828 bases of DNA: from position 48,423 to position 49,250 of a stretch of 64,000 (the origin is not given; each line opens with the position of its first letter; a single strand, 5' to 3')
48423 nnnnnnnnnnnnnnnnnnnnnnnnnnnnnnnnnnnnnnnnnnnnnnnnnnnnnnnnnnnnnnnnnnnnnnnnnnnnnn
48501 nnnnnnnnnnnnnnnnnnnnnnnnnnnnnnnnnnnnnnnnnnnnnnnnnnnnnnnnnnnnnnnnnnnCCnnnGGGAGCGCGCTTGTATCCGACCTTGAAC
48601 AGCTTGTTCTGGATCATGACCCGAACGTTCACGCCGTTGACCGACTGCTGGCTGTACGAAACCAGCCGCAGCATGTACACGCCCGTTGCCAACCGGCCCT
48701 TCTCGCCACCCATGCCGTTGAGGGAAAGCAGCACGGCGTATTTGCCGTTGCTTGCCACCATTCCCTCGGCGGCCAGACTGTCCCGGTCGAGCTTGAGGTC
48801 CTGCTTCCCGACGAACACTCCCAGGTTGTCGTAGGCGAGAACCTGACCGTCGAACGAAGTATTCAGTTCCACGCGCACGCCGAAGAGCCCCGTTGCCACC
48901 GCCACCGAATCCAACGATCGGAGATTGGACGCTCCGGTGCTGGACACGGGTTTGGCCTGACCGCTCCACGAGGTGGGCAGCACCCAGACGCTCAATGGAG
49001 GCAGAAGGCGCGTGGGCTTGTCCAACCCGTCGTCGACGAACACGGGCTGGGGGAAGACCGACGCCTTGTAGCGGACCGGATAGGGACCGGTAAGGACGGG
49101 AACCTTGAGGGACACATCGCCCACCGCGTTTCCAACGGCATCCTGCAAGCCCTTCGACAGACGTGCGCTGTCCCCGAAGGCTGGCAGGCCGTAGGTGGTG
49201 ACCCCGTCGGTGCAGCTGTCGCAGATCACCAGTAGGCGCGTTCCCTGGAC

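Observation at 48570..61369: New-looking paralogous family of ~1900-2000-aa secreted proteins: shared beta-helix N-domain, Ca-binding-like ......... motifs, Ig-like arrays and a shared ~70-aa C-terminal domain ending KVGY[KQ]R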

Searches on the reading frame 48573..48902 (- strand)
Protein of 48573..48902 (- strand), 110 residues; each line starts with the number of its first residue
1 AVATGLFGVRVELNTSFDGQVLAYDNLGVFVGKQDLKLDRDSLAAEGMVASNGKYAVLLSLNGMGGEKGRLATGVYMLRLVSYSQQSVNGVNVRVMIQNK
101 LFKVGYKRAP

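Call 34: search_protein_families(library=pfam, alignment_id=A1, max_evalue=1)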
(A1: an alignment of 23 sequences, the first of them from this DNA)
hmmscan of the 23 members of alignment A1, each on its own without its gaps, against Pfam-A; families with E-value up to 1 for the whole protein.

A. member 1, seq(110 aa): 0 families

B. families by the number of members that match (of 23 scanned): 9 families
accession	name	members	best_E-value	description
PF13860.13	FlgD_ig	14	4e-08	FlgD Ig-like domain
PF13585.12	CHU_C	10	5.8e-07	CHU_C Type IX secretion signal domain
PF18962.6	Por_Secre_tail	3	0.044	Secretion system C-terminal sorting domain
PF14289.11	DUF4369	1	0.014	Domain of unknown function (DUF4369)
PF20257.3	SAM_HAT_C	1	0.019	SAM hydroxide adenosyltransferase C-terminal domain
PF23033.1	DUF7034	1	0.024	Domain of unknown function (DUF7034)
PF22084.1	UfSP_MPN_N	1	0.043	Ufm1 specific protease UfSP N-terminal MPN domain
PF17209.9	Hfq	1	0.097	Hfq protein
PF12744.13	ATG19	1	0.11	Autophagy protein Atg19, Atg8-binding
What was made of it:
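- On FlgD Ig-like domain superfamily (PF13860): 14/23 family CTDs match (best 4e-8, call 34).
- CTD homology: 14/23 family CTDs hit FlgD_ig, 10/23 CHU_C, 3/23 Por_Secre_tail (call 34). 10/23 family CTDs hit CHU_C, the type B signal family (call 34).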

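Call 35: search_solved_structures(query=A1, max_evalue=10, show_alignments=2)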
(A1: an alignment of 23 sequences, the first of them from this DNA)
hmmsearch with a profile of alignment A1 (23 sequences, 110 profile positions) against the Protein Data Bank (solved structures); distinct sequences matched with E-value up to 10: 19.
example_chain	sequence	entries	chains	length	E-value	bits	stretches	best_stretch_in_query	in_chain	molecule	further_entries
3osv_A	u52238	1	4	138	0.00018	24.5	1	17-79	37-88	Flagellar basal-body rod modification protein FlgD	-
1xf1_A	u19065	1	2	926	0.00033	23.7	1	23-80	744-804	C5a peptidase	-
8bty_A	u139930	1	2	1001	0.00037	23.5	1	23-80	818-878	C5a peptidase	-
3eif_A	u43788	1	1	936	0.004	20.2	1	23-80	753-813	C5a peptidase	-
7yzx_A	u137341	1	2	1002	0.0045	20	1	23-80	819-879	C5a peptidase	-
7bj3_A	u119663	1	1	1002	0.0045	20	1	23-80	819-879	C5a peptidase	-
5m11_A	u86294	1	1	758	0.0062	19.6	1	39-78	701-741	Immunoreactive 84kD antigen PG93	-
6za2_A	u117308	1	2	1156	0.0079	19.2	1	17-95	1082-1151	Por secretion system protein porU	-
3c12_A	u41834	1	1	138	0.048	16.7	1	25-81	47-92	Flagellar protein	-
1q7f_A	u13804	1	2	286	0.072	16.2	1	11-39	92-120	brain tumor CG10719-PA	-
5ex7_A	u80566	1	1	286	0.074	16.1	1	11-39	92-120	Brain tumor protein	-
4zlr_A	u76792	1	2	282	0.077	16.1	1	11-39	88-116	Brain tumor protein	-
4zzf_A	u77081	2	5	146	0.095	15.8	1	51-81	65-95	Flagellar basal body rod modification protein | Basal-body rod modification protein FlgD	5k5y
4zzk_A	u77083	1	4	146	0.099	15.7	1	51-81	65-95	Basal-body rod modification protein FlgD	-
9lh3_A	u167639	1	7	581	0.81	12.8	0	15-47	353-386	Cytolysin VCC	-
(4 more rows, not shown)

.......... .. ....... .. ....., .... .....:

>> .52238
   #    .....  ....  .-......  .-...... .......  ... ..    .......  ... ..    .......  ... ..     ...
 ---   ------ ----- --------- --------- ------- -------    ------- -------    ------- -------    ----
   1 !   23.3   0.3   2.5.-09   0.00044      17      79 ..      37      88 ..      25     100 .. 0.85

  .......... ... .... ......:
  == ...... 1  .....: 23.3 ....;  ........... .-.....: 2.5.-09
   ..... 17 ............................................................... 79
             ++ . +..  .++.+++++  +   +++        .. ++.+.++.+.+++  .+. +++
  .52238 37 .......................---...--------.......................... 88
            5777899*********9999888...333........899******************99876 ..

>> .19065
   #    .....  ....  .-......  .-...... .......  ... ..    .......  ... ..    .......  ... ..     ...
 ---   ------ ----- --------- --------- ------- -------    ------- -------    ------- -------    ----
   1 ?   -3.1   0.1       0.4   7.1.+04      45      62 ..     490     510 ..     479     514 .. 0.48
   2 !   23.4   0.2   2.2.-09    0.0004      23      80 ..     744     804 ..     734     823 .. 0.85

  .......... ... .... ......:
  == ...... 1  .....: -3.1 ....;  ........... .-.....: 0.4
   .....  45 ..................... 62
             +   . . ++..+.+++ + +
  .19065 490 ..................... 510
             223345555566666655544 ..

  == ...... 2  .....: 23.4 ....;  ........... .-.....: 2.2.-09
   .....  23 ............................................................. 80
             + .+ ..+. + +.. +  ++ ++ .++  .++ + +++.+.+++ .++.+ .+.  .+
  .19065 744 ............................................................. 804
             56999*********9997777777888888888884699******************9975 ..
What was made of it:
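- On FlgD Ig-like domain superfamily (PF13860): The profile hits FlgD 3osv at 1.8e-4 (call 35).
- Closest known: C-terminal domains of PorU and PorZ. Same: The family CTD profile aligns to exactly these C-terminal domains (call 35).
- PDB profile hits fall on the CTD residues of PorZ (701-741 of 758) and PorU (1082-1151 of 1156) (call 35). FlgD-Ig domains occur outside the T9SS (call 35).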

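Call 81: search_protein_families(library=ncbifam, alignment_id=A1, max_evalue=1)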
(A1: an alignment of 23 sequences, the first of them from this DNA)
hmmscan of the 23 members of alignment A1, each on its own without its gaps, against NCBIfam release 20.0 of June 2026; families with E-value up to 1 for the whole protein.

A. member 1, seq(110 aa): 0 families

B. families by the number of members that match (of 23 scanned): 14 families
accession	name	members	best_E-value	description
NF005176.1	PRK06655.1-1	11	2.5e-05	flagellar hook assembly protein FlgD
NF033707.1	T9SS_sortase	10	4.5e-05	type IX secretion system sortase PorU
NF052228.1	T9SS_PorZ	10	0.0014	type IX secretion system anionic LPS delivery protein PorZ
NF009452.0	PRK12812.1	9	0.00035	flagellar basal body rod modification protein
NF053608.1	Lsa66_OmpA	8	0.0014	fibronectin-binding adhesin Lsa66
NF009453.0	PRK12813.1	7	6.9e-05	flagellar basal body rod modification protein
TIGR04183.1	Por_Secre_tail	6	0.00041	T9SS type A sorting domain-containing protein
NF004496.1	PRK05842.1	5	0.00042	flagellar hook assembly protein FlgD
NF009276.0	PRK12633.1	4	0.0023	flagellar basal body rod modification protein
TIGR04131.1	Bac_Flav_CTERM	1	8.1e-05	T9SS type B sorting domain-containing protein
NF009277.0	PRK12634.1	1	0.0099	flagellar basal body rod modification protein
NF007360.0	PRK09856.1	1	0.053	fructoselysine 3-epimerase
NF058624.1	RSAMHdlseTHET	1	0.055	(R)-S-adenosyl-L-methionine hydrolase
TIGR02383.1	Hfq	1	0.14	RNA chaperone Hfq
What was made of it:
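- On T9SS type B CTD (TIGR04131 / PF13585 CHU_C): At family level CHU_C is hit by 10/23 (best 5.8e-7) but TIGR04131 by 1/23 (calls 34, 81).
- Closest known: C-terminal domains of PorU and PorZ. Same: 10/23 family CTDs hit the NCBIfam PorU and PorZ models (call 81).
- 10/23 hit the PorU model, 10/23 PorZ, 6/23 TIGR04183 (call 81). Only 1/23 hits TIGR04131, the type B model (call 81).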

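Call 94: find_homologous_proteins(query=A1, max_evalue=0.001)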
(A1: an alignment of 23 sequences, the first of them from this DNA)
Query A1 (23 sequences) (110 aa, profile of the alignment): 5 proteins with E <= 0.001 among 570 candidates.
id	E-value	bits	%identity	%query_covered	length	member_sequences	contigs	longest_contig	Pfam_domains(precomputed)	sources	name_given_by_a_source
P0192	4.9e-24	102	61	95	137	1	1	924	-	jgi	jgi:hypothetical protein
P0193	2.0e-9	55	24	65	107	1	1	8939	PF13860.13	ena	-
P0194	1.6e-7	49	44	15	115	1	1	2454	PF13585.13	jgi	jgi:hypothetical protein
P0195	4.3e-5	41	86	6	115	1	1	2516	PF13585.13,PF18962.8,PF13860.13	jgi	jgi:hypothetical protein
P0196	4.2e-4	38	26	35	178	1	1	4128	PF13585.13,PF05593.20,PF18962.8,PF25023.2,PF13860.13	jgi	-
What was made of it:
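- Non-family hits carry PF13585, PF18962 or PF13860 (call 94). Relatives hit CHU_C, TIGR04183 and the CTDs of PorU and PorZ (calls 34, 35, 81, 94).
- Tried and rejected: The CTD profile search in the 5.8-billion-protein collection returned only five short fragments, so it could not show how widespread this CTD subtype is (call 94).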

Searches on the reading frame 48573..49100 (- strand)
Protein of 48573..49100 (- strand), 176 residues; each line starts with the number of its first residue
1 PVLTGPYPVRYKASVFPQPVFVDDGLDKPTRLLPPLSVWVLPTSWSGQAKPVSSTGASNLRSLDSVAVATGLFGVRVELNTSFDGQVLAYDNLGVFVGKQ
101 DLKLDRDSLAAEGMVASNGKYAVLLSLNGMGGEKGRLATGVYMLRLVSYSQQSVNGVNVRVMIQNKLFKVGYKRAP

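Call 14: search_protein_families(library=ncbifam, proteins=[window:48573-49100:-], max_evalue=1)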
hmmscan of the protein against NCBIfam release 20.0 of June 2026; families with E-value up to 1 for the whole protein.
window:48573-49100:- (176 aa): 0 families
